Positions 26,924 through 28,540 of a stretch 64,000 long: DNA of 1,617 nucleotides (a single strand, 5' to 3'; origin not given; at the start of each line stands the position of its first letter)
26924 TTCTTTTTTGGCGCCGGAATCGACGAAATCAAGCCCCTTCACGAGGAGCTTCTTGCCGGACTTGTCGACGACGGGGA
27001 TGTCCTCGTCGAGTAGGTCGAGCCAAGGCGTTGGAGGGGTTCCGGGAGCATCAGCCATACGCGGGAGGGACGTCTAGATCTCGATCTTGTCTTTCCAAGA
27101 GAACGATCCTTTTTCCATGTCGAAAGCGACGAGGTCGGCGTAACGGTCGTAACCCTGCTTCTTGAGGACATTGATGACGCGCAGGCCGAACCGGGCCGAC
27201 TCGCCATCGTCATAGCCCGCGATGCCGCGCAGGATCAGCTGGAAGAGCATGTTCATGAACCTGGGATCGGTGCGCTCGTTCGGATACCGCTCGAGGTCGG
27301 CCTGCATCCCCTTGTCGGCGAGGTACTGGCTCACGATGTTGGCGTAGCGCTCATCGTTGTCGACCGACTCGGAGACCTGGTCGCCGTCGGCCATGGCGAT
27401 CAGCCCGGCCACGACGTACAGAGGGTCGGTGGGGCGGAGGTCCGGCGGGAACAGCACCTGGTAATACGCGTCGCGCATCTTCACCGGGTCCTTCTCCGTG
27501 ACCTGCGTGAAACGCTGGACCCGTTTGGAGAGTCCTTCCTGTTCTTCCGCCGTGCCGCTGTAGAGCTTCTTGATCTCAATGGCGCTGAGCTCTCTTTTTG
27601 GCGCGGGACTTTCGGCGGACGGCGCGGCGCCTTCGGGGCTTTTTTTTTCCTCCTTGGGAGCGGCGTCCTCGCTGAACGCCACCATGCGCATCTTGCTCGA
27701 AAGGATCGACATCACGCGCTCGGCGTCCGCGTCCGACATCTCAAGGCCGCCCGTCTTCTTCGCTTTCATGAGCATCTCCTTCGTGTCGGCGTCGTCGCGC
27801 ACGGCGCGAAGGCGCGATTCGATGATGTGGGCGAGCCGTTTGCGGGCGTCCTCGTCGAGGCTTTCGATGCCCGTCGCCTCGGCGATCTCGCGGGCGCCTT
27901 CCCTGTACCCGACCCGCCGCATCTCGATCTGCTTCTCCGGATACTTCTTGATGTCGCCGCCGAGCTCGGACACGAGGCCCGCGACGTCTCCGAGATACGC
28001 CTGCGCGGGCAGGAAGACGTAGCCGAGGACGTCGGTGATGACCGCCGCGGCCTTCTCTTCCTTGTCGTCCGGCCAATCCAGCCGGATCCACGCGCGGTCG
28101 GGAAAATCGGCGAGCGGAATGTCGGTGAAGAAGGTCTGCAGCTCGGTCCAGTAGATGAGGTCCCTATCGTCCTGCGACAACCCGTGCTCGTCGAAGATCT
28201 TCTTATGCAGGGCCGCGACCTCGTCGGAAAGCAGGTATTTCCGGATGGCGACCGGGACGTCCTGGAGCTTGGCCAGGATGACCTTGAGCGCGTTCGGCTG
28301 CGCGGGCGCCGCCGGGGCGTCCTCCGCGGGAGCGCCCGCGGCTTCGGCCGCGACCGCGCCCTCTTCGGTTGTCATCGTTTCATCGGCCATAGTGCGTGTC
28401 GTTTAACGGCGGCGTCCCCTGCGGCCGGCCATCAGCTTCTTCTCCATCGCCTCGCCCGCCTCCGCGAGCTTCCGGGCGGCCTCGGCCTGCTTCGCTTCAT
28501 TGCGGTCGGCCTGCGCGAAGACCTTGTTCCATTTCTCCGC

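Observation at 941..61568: Genome-wide family of gene-boundary hairpins whose arms are tandem 7-nt (sometimes 8-nt) units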

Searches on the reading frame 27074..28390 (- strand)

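Call 49: search_protein_families(library=pfam, proteins=[window:27074-28390:-])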
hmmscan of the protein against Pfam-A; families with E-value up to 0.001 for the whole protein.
window:27074-28390:- (438 aa): 1 family
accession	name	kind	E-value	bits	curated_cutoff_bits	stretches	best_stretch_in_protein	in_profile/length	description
PF02969.23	TAF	-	0.00024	21.6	21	1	164-201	7-44/66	TATA box binding protein associated factor (TAF)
